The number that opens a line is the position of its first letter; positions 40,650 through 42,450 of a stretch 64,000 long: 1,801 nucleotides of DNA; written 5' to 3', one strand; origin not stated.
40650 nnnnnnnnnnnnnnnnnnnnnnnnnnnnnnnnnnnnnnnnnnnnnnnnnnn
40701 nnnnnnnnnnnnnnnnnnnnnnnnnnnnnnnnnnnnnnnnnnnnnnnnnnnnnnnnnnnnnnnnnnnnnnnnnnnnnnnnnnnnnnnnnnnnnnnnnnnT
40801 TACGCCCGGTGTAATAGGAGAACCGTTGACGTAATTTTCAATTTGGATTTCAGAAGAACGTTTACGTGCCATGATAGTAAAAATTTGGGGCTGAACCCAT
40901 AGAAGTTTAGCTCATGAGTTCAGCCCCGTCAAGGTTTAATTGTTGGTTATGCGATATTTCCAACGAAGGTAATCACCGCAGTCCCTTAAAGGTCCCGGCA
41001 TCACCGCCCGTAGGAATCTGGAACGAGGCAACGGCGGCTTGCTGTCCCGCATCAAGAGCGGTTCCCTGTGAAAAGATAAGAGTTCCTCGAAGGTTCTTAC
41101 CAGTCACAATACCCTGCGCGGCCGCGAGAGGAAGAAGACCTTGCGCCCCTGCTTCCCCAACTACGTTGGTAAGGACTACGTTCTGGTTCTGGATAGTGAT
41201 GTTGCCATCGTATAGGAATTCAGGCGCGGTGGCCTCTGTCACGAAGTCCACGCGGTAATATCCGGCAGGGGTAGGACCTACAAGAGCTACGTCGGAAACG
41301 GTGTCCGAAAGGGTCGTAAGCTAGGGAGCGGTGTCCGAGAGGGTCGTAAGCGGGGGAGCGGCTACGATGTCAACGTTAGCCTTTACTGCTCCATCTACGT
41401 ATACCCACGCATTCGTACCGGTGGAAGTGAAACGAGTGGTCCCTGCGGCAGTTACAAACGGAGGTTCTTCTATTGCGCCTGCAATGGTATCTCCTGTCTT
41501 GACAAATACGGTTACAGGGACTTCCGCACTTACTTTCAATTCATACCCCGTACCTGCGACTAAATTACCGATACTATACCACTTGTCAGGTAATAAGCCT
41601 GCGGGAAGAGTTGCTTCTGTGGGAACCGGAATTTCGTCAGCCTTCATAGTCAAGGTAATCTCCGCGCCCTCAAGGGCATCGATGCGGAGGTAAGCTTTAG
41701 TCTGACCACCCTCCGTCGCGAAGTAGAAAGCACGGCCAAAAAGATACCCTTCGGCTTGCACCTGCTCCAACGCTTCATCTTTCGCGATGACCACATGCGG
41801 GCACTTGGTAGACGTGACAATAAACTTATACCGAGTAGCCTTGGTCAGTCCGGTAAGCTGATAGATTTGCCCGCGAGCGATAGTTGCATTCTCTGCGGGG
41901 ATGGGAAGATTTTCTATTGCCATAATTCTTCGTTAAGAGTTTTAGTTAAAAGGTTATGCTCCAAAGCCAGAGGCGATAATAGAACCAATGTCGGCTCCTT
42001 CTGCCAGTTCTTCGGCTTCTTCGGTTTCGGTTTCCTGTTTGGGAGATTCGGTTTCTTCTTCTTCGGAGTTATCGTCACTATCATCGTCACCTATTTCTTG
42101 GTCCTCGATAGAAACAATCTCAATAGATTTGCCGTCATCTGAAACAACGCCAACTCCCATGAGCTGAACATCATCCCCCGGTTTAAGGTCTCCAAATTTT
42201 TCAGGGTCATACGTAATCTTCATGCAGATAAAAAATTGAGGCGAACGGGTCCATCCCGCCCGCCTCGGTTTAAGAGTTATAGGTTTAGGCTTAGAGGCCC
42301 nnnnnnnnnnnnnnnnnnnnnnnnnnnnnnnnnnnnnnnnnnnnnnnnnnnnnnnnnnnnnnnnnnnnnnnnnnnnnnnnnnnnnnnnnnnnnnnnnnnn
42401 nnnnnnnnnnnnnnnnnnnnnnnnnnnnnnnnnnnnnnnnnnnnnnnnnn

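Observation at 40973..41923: In-frame amber codon inside a 30-bp tandem duplication joins a 200-aa structural ORF to a further 116 codons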

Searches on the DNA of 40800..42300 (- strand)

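Call 5: search_dna_similar(query=window:40800-42300:-, collection=phages, mode=distant, max_rows=30)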
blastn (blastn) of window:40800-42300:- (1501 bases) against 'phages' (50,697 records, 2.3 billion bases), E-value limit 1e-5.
No match.

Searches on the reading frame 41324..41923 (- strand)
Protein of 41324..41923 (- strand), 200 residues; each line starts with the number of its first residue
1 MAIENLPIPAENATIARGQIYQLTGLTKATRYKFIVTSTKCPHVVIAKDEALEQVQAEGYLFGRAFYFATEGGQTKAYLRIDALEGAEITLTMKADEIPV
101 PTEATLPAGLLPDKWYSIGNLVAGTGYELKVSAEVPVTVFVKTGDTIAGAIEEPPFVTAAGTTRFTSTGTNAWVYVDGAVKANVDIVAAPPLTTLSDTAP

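Call 9: search_protein_families(library=phrogs, proteins=[window:41324-41923:-], max_evalue=0.01)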
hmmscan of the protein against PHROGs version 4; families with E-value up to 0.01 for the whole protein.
window:41324-41923:- (200 aa): 0 families

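Call 34: find_encoding_contigs(protein=window:41324-41923:-, flank=10000, max_places=6)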
Protein window:41324-41923:- (200 aa): 4 contigs read that carry it; 2 places shown.
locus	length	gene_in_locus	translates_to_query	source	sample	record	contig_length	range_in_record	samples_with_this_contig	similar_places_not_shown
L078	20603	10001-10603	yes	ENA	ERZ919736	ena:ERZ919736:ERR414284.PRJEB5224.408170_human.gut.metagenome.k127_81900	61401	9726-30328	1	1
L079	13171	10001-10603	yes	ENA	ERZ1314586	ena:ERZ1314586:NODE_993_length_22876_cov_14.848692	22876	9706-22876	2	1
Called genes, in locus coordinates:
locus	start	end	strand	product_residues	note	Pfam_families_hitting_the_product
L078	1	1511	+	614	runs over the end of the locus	-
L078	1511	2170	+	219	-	-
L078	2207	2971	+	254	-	-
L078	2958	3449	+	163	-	-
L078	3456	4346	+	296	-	-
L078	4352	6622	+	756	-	-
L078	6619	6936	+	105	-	-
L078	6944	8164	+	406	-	-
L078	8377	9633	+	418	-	-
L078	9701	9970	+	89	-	-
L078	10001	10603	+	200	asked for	-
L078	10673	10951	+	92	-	-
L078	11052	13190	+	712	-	-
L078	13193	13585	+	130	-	-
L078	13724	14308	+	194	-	-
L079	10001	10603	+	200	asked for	-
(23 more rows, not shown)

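Call 35: list_cluster_members(proteins=[window:41324-41923:-, P0001, window:40976-41251:-])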
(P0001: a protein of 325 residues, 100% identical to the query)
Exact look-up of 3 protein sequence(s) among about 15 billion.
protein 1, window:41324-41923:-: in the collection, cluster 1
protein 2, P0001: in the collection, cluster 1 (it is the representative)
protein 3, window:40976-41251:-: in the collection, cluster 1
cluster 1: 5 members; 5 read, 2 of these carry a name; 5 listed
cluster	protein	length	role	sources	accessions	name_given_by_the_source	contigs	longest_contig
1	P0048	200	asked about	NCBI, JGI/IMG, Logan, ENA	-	hypothetical protein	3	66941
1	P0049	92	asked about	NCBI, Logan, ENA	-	-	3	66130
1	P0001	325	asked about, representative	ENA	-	-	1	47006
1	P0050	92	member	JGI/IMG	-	hypothetical protein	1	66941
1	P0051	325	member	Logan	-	-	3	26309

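Call 59: find_encoding_contigs(protein=P0049, flank=1000, max_places=10)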
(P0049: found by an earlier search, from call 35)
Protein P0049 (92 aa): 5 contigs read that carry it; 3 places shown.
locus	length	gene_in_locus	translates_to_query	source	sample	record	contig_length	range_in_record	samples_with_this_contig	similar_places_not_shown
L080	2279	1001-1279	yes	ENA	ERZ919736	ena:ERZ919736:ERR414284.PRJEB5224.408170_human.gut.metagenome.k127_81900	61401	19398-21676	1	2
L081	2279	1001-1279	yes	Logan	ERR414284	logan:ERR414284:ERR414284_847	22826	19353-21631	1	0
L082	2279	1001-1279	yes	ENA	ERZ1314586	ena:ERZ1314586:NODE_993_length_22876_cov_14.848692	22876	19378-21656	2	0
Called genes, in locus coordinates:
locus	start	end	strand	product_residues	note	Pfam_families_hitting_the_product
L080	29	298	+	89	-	-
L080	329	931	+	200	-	-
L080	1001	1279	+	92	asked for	-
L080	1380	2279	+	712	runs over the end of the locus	-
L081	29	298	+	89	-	-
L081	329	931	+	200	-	-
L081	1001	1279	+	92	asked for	-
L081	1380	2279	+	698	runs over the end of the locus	?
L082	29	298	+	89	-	-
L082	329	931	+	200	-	-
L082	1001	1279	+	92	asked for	-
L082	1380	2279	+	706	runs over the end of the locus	?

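Call 60: find_encoding_contigs(protein=P0051, flank=3000, max_places=6)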
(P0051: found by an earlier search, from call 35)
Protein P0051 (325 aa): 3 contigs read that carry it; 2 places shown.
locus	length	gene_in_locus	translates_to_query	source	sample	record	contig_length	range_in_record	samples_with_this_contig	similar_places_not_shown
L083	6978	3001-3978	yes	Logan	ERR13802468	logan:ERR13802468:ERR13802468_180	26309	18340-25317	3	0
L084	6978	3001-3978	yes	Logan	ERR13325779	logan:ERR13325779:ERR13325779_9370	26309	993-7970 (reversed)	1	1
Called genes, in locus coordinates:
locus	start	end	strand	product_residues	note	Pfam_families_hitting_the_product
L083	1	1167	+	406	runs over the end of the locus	-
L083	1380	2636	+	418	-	-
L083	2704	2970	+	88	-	-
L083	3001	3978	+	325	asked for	-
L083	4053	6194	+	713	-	-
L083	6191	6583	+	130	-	-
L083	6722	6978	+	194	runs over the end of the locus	-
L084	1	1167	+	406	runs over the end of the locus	-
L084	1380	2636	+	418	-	-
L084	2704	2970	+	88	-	-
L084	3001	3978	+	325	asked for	-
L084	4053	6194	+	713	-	-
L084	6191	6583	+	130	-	-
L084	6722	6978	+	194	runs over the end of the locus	-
